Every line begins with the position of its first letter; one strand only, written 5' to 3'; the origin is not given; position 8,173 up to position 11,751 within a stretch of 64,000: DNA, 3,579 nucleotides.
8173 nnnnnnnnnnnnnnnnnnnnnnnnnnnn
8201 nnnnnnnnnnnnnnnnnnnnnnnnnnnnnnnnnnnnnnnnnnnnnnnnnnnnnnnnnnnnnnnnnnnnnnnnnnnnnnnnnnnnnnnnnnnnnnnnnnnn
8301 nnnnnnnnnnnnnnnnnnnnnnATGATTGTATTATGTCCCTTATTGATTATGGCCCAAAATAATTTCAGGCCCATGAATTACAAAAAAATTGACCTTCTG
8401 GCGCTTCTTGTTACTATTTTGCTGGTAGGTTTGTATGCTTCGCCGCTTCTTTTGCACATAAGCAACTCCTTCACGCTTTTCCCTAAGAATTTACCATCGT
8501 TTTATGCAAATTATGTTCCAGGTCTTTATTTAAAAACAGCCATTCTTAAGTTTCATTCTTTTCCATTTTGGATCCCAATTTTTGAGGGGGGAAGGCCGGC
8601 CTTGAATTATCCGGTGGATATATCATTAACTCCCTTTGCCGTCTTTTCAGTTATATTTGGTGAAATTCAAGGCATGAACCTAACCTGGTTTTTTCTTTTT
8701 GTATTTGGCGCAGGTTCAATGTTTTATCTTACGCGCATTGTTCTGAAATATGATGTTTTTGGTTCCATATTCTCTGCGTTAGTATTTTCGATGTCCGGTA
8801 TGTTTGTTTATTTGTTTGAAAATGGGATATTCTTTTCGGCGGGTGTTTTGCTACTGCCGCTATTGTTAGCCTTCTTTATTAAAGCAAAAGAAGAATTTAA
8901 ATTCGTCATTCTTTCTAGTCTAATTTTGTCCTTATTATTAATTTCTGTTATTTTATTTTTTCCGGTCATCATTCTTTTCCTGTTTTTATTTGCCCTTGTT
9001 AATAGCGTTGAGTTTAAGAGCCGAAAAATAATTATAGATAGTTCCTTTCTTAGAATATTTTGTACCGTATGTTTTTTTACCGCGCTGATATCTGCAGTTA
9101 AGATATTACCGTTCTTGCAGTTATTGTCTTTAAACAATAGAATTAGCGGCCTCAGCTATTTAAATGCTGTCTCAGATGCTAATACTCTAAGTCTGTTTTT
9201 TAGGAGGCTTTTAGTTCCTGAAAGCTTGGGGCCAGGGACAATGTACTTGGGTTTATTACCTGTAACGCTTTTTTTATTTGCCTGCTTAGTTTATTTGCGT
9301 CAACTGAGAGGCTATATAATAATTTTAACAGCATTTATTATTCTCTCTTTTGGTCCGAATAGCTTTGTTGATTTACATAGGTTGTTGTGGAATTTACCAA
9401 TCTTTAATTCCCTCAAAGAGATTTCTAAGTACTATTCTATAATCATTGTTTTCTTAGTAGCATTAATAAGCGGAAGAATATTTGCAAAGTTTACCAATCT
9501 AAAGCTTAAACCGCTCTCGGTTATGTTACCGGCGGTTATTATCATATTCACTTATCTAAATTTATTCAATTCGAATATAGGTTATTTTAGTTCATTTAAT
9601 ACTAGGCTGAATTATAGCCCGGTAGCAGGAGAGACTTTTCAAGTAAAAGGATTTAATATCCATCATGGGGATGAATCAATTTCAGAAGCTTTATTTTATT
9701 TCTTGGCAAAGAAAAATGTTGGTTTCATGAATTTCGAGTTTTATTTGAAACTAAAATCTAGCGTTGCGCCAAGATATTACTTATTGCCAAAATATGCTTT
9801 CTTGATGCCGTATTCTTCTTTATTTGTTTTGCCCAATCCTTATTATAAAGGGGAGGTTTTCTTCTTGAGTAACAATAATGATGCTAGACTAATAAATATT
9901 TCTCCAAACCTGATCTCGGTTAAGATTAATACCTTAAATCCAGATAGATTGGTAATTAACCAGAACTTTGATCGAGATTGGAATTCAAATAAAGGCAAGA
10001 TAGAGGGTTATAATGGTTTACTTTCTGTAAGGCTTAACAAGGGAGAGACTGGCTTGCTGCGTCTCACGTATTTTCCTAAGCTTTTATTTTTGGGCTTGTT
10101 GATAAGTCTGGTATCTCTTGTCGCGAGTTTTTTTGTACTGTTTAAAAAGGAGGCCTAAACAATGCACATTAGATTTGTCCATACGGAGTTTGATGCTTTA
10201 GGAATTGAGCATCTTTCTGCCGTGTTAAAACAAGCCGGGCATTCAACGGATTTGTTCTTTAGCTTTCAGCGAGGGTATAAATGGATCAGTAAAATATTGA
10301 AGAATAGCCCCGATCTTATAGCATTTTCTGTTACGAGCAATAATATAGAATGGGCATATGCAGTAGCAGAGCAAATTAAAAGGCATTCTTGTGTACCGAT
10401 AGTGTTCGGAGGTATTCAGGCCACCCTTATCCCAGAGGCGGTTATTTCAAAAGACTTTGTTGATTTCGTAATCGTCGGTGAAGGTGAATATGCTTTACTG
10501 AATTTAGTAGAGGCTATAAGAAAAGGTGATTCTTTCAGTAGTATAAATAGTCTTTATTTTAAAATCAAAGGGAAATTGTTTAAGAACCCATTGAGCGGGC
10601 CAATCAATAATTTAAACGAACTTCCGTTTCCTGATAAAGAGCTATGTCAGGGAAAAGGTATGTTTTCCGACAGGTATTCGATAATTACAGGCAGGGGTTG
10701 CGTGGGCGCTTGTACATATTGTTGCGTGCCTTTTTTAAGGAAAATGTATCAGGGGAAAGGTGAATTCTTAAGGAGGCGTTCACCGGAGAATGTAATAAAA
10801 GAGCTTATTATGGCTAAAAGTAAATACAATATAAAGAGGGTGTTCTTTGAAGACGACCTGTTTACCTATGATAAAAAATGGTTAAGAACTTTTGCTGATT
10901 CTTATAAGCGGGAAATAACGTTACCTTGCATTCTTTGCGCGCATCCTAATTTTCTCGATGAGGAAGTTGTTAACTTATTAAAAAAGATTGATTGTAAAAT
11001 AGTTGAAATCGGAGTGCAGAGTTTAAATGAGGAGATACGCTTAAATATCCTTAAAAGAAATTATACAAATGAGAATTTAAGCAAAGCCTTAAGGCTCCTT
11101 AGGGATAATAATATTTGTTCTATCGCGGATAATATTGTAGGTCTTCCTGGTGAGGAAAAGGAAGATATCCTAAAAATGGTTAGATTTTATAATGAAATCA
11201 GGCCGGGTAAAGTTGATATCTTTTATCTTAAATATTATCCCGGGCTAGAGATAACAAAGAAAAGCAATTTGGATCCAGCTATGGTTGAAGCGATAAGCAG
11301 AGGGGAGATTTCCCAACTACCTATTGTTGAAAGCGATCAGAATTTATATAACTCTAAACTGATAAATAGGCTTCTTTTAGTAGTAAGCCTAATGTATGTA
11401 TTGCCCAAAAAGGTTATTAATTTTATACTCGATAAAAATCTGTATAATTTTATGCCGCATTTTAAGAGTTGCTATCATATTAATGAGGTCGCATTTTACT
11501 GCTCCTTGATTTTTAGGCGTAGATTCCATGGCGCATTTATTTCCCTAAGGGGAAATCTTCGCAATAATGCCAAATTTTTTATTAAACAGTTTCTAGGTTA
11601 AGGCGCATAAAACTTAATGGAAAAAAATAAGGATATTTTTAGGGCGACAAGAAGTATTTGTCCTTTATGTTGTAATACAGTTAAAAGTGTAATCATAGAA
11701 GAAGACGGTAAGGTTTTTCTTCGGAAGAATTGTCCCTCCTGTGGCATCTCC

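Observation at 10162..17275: Five consecutive radical SAM genes including two tandem paralog pairs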

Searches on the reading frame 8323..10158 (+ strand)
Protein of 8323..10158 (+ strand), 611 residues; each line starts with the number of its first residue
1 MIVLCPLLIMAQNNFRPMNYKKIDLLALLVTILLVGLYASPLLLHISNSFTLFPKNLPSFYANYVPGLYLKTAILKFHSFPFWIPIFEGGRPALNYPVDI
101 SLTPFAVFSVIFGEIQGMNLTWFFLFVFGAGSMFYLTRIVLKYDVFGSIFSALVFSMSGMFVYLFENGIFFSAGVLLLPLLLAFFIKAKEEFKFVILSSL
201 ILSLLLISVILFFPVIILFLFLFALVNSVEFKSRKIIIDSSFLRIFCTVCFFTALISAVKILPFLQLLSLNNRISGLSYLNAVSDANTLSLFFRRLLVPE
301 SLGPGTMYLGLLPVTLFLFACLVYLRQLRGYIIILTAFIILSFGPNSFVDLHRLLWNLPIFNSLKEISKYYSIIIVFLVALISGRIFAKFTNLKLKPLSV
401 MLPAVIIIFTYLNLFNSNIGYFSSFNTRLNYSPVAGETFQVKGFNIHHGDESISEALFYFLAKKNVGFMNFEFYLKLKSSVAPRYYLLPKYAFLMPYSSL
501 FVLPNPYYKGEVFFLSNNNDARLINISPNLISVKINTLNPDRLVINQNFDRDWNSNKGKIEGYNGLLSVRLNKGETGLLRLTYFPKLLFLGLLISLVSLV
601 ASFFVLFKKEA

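Call 3: search_protein_families(library=pfam, proteins=[window:8323-10158:+], max_evalue=0.01)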
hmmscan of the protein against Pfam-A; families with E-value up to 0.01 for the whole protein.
window:8323-10158:+ (611 aa): 0 families

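Call 42: search_protein_families(library=ncbifam, proteins=[window:8323-10158:+], max_evalue=0.00001)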
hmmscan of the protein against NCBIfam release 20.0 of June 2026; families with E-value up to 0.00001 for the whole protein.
window:8323-10158:+ (611 aa): 0 families

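Call 50: search_protein_families(library=pfam, proteins=[window:8323-10158:+], max_evalue=5)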
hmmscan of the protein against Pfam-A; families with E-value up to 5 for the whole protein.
window:8323-10158:+ (611 aa): 0 families

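Call 52: find_homologous_proteins(query=window:8323-10158:+, max_evalue=0.001)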
Query window:8323-10158:+ (611 aa): 24 proteins with E <= 0.001 among 8000 candidates.
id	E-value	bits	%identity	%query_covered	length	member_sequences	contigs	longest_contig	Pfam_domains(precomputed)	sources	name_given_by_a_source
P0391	0.0e+0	1296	100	100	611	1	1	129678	-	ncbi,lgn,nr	ncbi:MAG: hypothetical protein NTZ63_05495 [Candidatus Omnitrophica bacterium]|nr:hypothetical prote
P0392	1.5e-224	765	60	97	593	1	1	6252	-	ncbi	-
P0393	3.7e-203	695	54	98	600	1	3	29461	-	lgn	-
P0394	1.5e-182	627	49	98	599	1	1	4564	-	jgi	-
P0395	7.3e-181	621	50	96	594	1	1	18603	-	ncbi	-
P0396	1.6e-178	613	50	98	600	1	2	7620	-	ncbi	-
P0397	4.5e-176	605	50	92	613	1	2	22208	-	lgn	-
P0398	5.4e-163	562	48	96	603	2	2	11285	-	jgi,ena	jgi:hypothetical protein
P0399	4.1e-146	506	44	92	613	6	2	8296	-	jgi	jgi:hypothetical protein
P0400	6.6e-145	502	44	92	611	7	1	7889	-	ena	-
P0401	9.0e-144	499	43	92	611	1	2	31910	-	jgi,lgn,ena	-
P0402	4.2e-143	496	42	97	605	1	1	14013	-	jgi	-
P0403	1.5e-130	455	42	94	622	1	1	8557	PF09586.17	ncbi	-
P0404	5.0e-128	447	40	98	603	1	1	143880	PF09586.17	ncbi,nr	ncbi:MAG: YfhO family protein [Candidatus Omnitrophica bacterium]|nr:YfhO family protein [Candidatus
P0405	1.1e-126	442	42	95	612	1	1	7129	PF09586.17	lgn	-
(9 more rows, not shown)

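Call 54: find_encoding_contigs(protein=P0391, flank=10000, max_places=1)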
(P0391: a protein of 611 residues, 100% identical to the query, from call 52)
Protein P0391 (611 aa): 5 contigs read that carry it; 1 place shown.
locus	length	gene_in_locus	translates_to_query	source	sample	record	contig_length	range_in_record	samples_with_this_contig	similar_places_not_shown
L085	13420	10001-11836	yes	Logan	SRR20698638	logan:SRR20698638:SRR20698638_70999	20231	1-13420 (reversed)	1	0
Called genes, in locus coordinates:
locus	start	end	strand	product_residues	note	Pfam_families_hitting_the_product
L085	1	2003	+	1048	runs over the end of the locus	PF04055:Radical_SAM, PF13353:Fer4_12, PF00535:Glycos_transf_2, PF10111:Glyco_tranf_2_2, PF13641:Glyco_tranf_2_3, PF00535:Glycos_transf_2, PF10111:Glyco_tranf_2_2, PF13641:Glyco_tranf_2_3, +2 more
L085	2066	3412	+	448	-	PF02310:B12-binding, PF04055:Radical_SAM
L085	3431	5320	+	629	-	PF13522:GATase_6, PF13537:GATase_7, PF00733:Asn_synthase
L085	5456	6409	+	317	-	PF04055:Radical_SAM, PF13186:SPASM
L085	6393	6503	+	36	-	-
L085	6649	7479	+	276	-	PF13472:Lipase_GDSL_2 (weak)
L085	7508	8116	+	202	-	-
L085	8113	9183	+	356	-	PF01041:DegT_DnrJ_EryC1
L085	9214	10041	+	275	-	-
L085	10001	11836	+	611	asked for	-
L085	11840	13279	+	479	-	PF02310:B12-binding, PF19864:Radical_SAM_N2 (weak), PF04055:Radical_SAM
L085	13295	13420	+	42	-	?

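Call 60: search_protein_families(library=pfam, alignment_id=A2, max_evalue=0.01)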
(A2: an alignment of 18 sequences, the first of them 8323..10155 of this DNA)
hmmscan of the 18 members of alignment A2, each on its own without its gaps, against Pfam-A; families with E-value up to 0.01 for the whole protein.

A. member 1, window:8323-10155:+ (611 aa): 0 families

B. families by the number of members that match (of 18 scanned): 2 families
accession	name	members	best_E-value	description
PF09586.16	YfhO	3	7.9e-10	Bacterial membrane protein YfhO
PF18920.5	DUF5671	1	0.00071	Domain of unknown function (DUF5671)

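Call 61: search_solved_structures(query=A2, max_evalue=1)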
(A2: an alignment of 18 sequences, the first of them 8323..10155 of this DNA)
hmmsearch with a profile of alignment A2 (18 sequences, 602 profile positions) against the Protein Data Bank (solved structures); distinct sequences matched with E-value up to 1: 0.

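Call 72: predict_structure(alignment_id=A2)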
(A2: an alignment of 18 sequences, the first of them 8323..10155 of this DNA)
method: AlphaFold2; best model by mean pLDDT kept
length: 611 residues; sequences in the alignment: 18
mean_pLDDT: 83.8   pTM: 0.86
mean pLDDT of the five models: 83.8, 83.1, 82.1, 80.5, 79.4
residues with pLDDT >= 90: 289; 70-90: 232; 50-70: 55; < 50: 35
segments of 3 or more residues with pLDDT < 50: 1-18, 53-56, 271-276, 493-497
pLDDT, mean of each block of 10 residues (from residue 1): 36 44 91 95 86 55 84 87 87 70 80 89 94 96 95 94 74 87 96 95 87 91 90 79 96 93 72 54 79 85 75 95 91 95 86 80 79 95 93 85 94 88 73 80 73 77 86 62 86 52 91 93 92 94 94 94 94 93 92 94 83 44
secondary structure, 60 per line:
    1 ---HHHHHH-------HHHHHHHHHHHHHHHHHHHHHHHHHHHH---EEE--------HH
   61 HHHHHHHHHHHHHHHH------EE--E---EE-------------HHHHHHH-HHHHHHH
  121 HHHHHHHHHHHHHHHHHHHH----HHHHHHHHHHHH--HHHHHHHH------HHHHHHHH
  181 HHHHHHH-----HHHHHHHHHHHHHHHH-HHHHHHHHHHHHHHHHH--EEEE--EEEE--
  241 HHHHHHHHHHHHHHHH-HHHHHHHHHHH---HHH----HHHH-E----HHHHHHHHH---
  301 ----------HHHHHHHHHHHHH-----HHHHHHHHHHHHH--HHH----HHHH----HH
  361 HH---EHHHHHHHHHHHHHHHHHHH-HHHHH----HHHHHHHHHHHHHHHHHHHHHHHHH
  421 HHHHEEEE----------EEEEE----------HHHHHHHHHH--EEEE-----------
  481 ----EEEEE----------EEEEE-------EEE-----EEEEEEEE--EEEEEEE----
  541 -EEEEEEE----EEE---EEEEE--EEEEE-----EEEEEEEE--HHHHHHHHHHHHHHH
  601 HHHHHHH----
elements in order: H4-9 H17-44 E48-50 H59-76 H106-112 H114-140 H145-156 H159-166 H173-187 H193-208 H210-226 E229-232 E235-238 H241-256 H258-268 H279-282 H289-297 H311-323 H329-341 H351-354 H359-362 H367-385 H387-391 H396-424 E425-428 E439-443 H454-463 E466-469 E485-489 E500-504 E512-514 E520-527 E530-536 E542-548 E553-555 E559-563 E566-570 E576-583 H586-607

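Call 75: fold_search(model_id=the predicted structure, library=pdb)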
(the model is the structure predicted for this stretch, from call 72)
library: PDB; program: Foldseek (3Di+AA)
matches with E <= 10: 376; with E <= 0.001: 11
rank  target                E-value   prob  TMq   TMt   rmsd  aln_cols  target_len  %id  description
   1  8agb_A                3.9e-05  1.00  0.44  0.42  11.1       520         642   13  Structure of yeast oligosaccharylransferase complex with lipid-linked oligosaccharide bound (released 2022-12-07)
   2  5ogl_A                4.7e-05  1.00  0.43  0.38   9.6       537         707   14  Structure of bacterial oligosaccharyltransferase PglB in complex with an acceptor peptide and an lipid-linked oligosac (released 2017-10-25)
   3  6gxc_A                5.1e-05  1.00  0.43  0.38   9.5       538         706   14  Bacterial oligosaccharyltransferase PglB in complex with an inhibitory peptide and a reactive lipid-linked oligosaccha (released 2018-11-14)
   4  5gmy_A                6.3e-05  1.00  0.42  0.32  13.0       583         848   14  Crystal structure of the Archaeoglobus fulgidus oligosaccharyltransferase (O29867_ARCFU) tethered with an acceptor pep (released 2017-02-01)
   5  3wak                  7.1e-05  1.00  0.41  0.30  14.7       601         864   13  Crystal structure of the Archaeoglobus fulgidus oligosaccharyltransferase (O29867_ARCFU) in the apo form (released 2013-10-30)
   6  6ezn_F                1.1e-04  1.00  0.45  0.42  11.3       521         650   12  Cryo-EM structure of the yeast oligosaccharyltransferase (OST) complex (released 2018-01-17)
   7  8if8_B                1.4e-04  1.00  0.42  0.42  15.1       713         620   10  Arabinosyltransferase AftA (released 2023-05-31)
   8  9s6t_A                2.0e-04  1.00  0.41  0.50  15.0       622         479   11  Ternary cryo-EM structure of chicken ALG12 with Dol25-PP-GlcNAc2Man7, Dol25-P-Man, and Fab (released 2026-03-18)
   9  3rce_A                2.2e-04  1.00  0.46  0.41  10.7       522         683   12  Bacterial oligosaccharyltransferase PglB (released 2011-06-15)
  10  6ftg_5                2.2e-04  1.00  0.43  0.41  14.2       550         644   13  Subtomogram average of OST-containing ribosome-translocon complexes from canine rough microsomal membranes (released 2018-03-21)
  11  7e9s_A                2.2e-04  1.00  0.42  0.31  10.8       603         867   12  Archaeal oligosaccharyltransferase AglB from Archaeoglobus fulgidus in complex with an inhibitory peptide and a dolich (released 2021-09-08)
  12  8if8_C                1.4e-03  1.00  0.43  0.44  12.9       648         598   12  Arabinosyltransferase AftA (released 2023-05-31)
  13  6wby                  2.6e-03  1.00  0.38  0.21   8.8       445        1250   13  Single-Particle Cryo-EM Structure of Arabinofuranosyltransferase AftD from Mycobacteria, Mutant R1389S Class 2 (released 2020-05-13)
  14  9i5k_A                4.5e-03  1.00  0.35  0.42  12.7       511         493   12  Structure of the Chaetomium thermophilum Pmt4 homodimer (C2 symmetry) (released 2025-12-24)
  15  5ezm                  6.3e-03  1.00  0.38  0.42   9.7       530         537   10  Crystal Structure of ArnT from Cupriavidus metallidurans in the apo state (released 2016-02-17)
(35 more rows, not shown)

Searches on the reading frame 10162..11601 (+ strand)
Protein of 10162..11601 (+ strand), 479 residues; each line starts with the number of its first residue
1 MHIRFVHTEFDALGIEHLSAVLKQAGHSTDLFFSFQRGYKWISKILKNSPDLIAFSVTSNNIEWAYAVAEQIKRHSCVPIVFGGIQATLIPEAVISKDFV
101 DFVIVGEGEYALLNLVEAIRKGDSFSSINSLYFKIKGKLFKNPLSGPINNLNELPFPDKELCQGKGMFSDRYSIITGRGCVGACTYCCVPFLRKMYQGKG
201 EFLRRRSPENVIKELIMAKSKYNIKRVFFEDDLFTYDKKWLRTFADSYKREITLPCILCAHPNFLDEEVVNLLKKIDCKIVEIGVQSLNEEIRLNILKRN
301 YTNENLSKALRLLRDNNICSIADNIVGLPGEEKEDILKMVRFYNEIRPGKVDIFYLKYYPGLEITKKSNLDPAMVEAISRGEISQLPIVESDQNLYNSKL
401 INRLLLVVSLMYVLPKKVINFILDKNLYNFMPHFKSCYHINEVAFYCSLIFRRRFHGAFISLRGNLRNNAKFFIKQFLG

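Call 3: search_protein_families(library=pfam, proteins=[window:10162-11601:+], max_evalue=0.01)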
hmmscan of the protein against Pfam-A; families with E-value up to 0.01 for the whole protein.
window:10162-11601:+ (479 aa): 3 families
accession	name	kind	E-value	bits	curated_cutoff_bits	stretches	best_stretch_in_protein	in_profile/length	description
PF04055.27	Radical_SAM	-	1.2e-22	81.2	29.5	1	174-342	1-165/166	Radical SAM superfamily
PF02310.24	B12-binding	-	2.4e-17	63.4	32.1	1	9-115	11-120/121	B12 binding domain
PF19864.5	Radical_SAM_N2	-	5.5e-06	26.3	29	1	70-122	78-128/151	Radical SAM proteins, N-terminal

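Call 6: search_protein_families(library=ncbifam, proteins=[window:10162-11601:+], max_evalue=0.001)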
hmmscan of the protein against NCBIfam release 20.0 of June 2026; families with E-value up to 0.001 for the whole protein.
window:10162-11601:+ (479 aa): 40 families (the best 25 are shown)
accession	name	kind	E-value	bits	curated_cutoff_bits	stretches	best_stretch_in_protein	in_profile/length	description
TIGR04072.2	rSAM_ladder_B12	equivalog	4.8e-33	114.5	360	1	13-371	19-369/443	lipid biosynthesis B12-binding/radical SAM protein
TIGR03471.1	HpnJ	equivalog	3.5e-31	108.6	577.6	1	56-421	75-442/472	hopanoid biosynthesis associated radical SAM protein HpnJ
TIGR04013.1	B12_SAM_MJ_1487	hypoth_equivalog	1e-29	103.6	251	2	14-219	12-193/382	TIGR04013 family B12-binding domain/radical SAM domain-containing protein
TIGR04479.1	bcpD_PhpK_rSAM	subfamily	1.2e-27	96.5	600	1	2-349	62-412/504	PhpK family radical SAM P-methyltransferase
NF038361.1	rSAM_Sden_1168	equivalog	4.6e-25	88.2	575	1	43-368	134-473/560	Sden_1168 family B12-binding radical SAM P-methyltransferase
TIGR02026.1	BchE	equivalog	3.8e-23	82.1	481.35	1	12-357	22-376/497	magnesium-protoporphyrin IX monomethyl ester anaerobic oxidative cyclase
NF050148.1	rSAM_ApyD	equivalog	2.3e-20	72.6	750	1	43-335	68-355/645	RiPP biosynthesis radical SAM protein ApyD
TIGR04190.1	B12_SAM_Ta0216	equivalog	2.8e-20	72.4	500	1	67-346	98-394/554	TIGR04190 family B12-binding domain/radical SAM domain protein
TIGR04385.1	B12_rSAM_cofa1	equivalog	9.5e-20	71.2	450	1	76-345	98-363/438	B12 lower ligand biosynthesis radical SAM protein BzaD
TIGR03975.1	rSAM_ocin_1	subfamily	1.5e-19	69.9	281.85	1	42-343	121-427/606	RiPP maturation radical SAM C-methyltransferase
TIGR04014.1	B12_SAM_MJ_0865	equivalog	1.9e-19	69.8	360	1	14-399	13-392/434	methyl-coenzyme M reductase glutamine C-methyltransferase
TIGR04367.1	HpnR_B12_rSAM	equivalog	2.2e-18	66.1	650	1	9-366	19-371/490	hopanoid C-3 methylase HpnR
TIGR00089.1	TIGR00089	subfamily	5.1e-15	55.2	251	1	177-355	146-327/429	MiaB/RimO family radical SAM methylthiotransferase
NF033712.0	B12_rSAM_KedN5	subfamily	5.8e-15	54.5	700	1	47-338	60-362/624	KedN5 family methylcobalamin-dependent radical SAM C-methyltransferase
TIGR04428.1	B12_rSAM_trp_MT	equivalog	7.2e-14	51.1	500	2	173-343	218-395/558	tryptophan 2-C-methyltransferase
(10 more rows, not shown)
